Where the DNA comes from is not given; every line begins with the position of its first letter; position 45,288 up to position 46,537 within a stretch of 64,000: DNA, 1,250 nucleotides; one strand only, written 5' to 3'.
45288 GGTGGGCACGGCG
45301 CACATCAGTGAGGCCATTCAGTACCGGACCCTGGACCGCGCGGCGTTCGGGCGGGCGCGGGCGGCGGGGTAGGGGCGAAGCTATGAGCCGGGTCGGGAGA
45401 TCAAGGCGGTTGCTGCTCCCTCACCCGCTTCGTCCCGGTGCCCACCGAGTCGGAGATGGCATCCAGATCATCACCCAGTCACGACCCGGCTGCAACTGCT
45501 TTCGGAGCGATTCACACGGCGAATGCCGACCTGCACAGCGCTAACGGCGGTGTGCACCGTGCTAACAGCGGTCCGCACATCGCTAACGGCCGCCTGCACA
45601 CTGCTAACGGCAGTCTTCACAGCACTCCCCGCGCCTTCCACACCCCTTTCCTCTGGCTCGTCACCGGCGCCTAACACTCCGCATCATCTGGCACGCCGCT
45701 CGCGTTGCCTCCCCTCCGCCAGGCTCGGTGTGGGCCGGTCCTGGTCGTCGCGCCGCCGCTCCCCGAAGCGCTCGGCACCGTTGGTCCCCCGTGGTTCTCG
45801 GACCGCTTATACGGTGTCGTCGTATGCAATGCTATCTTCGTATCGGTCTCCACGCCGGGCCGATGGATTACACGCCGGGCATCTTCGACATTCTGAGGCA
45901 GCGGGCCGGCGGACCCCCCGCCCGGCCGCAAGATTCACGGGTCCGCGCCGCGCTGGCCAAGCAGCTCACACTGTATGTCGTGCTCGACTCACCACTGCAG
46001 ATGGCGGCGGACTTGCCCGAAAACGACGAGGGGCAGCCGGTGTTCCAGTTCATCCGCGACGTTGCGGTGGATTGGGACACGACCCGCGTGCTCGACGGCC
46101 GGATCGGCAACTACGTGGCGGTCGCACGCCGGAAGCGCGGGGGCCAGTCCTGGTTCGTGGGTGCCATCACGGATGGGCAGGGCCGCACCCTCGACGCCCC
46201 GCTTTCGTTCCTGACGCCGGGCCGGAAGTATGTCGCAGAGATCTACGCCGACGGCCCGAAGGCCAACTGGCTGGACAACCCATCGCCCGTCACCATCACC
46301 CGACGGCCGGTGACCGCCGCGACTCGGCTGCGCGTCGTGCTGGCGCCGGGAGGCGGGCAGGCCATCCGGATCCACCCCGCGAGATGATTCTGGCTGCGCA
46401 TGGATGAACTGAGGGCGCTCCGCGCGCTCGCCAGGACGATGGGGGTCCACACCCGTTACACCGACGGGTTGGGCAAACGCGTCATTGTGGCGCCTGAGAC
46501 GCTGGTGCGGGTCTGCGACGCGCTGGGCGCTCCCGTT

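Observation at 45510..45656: Seven tandem 21-bp repeats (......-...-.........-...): iteron/centromere-like array, or a heptad-repeat micro-ORF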

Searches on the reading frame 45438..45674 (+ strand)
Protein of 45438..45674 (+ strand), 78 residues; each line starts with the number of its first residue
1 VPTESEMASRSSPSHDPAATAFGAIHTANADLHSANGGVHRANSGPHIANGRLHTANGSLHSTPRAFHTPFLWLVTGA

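Call 4: search_protein_families(library=pfam, proteins=[window:45438-45674:+], max_evalue=1)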
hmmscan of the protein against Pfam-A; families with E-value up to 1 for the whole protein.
window:45438-45674:+ (78 aa): 0 families

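Call 11: find_encoding_contigs(protein=window:45438-45674:+, flank=3000, max_places=4)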
Protein window:45438-45674:+ (78 aa): no gene with exactly this product is on record in the collection.
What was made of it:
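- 45438..45674 (+): Open frame of 78 codons (xHxANGx heptads), judged not to be a gene. No gene with this product is on record (call 11).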

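Call 21: find_homologous_proteins(query=window:45438-45674:+, max_evalue=10)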
Query window:45438-45674:+: no candidate shares three 5-residue words with the query. No homologue found.
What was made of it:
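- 45438..45674 (+): The word-index search found nothing (call 21).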

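Call 73: search_protein_families(library=ncbifam, proteins=[window:45438-45674:+], max_evalue=1)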
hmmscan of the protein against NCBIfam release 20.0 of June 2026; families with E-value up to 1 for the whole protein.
window:45438-45674:+ (78 aa): 0 families

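Call 74: search_protein_families(library=phrogs, proteins=[window:45438-45674:+], max_evalue=1)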
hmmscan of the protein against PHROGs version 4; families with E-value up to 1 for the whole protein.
window:45438-45674:+ (78 aa): 4 families
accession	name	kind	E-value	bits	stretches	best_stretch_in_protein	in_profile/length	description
phrog_25042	-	tail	0.0036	16.8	1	18-61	162-205/632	tail fiber protein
phrog_14714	-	unknown function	0.02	15.9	1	24-47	29-50/51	-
phrog_14497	-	unknown function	0.021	15.3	1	2-44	87-129/323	-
phrog_32829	-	tail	0.18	10.7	1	17-62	146-192/840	tail fiber protein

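Call 81: search_protein_representatives(protein=window:45438-45674:+)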
Query: 78 residues. Proteins with E-value up to 0.001 (for the whole library): 15; up to 1e-10: 0; up to 1e-30: 0. The best 15 are listed.
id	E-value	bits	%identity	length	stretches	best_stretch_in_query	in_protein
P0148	5.8e-09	52.3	47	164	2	24-69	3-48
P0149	4.8e-08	49.4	37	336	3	23-68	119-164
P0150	9.2e-08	48.5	39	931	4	20-73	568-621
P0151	4.2e-07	46.4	38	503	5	21-68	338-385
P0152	1.0e-06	45.1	38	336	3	18-55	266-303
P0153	1.1e-06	45.0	42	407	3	17-59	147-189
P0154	3.8e-05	40.2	29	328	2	15-71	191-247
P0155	4.4e-05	40.0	39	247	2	15-62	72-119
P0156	7.9e-05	39.2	35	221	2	19-65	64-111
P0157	1.1e-04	38.7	45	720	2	23-68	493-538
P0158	2.7e-04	37.5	40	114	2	25-70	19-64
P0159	2.8e-04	37.4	43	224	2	17-69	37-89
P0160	4.0e-04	36.9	37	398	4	18-63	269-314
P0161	6.6e-04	36.2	40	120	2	20-63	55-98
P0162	7.0e-04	36.2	45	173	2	20-61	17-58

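Call 83: find_encoding_contigs(protein=P0158, flank=4000, max_places=4)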
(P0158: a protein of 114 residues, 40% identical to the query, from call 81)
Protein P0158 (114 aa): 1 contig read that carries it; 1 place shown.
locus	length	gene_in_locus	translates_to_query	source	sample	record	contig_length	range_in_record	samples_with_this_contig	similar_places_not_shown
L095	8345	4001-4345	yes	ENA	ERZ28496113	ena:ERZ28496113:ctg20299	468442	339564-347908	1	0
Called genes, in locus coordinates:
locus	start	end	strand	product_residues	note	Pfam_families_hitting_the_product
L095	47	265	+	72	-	PF06119:NIDO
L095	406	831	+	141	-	-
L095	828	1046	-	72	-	-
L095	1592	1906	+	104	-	-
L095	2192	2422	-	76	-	-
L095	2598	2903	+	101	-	-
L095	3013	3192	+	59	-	-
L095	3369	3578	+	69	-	-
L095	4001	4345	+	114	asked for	-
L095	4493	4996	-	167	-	-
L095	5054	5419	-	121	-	-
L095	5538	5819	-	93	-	-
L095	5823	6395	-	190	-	-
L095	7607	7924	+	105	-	PF06119:NIDO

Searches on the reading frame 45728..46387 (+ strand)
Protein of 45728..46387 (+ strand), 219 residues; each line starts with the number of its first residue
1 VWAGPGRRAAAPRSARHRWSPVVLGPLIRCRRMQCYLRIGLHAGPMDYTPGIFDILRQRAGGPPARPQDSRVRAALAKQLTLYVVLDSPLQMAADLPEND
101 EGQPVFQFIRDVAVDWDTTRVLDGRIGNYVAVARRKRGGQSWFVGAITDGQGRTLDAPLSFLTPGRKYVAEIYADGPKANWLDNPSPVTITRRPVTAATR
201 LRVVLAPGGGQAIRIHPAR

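Call 4: search_protein_families(library=pfam, proteins=[window:45728-46387:+], max_evalue=1)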
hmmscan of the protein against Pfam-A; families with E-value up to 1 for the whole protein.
window:45728-46387:+ (219 aa): 2 families
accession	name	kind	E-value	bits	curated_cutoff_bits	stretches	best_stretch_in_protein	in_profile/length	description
PF14509.12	GH97_C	-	2e-31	108.6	25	1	115-215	1-96/97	Glycosyl-hydrolase 97 C-terminal, oligomerisation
PF10566.15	Glyco_hydro_97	-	1.6e-17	64.3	32.5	1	41-112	205-274/275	Glycoside hydrolase 97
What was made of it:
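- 45848..46387 (+): GH97 C-terminal remnant, about 179 of ~670-690 residues. It is called as 174 aa from 45863, or 187 aa by NCBI. Pfam GH97_C (call 4).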
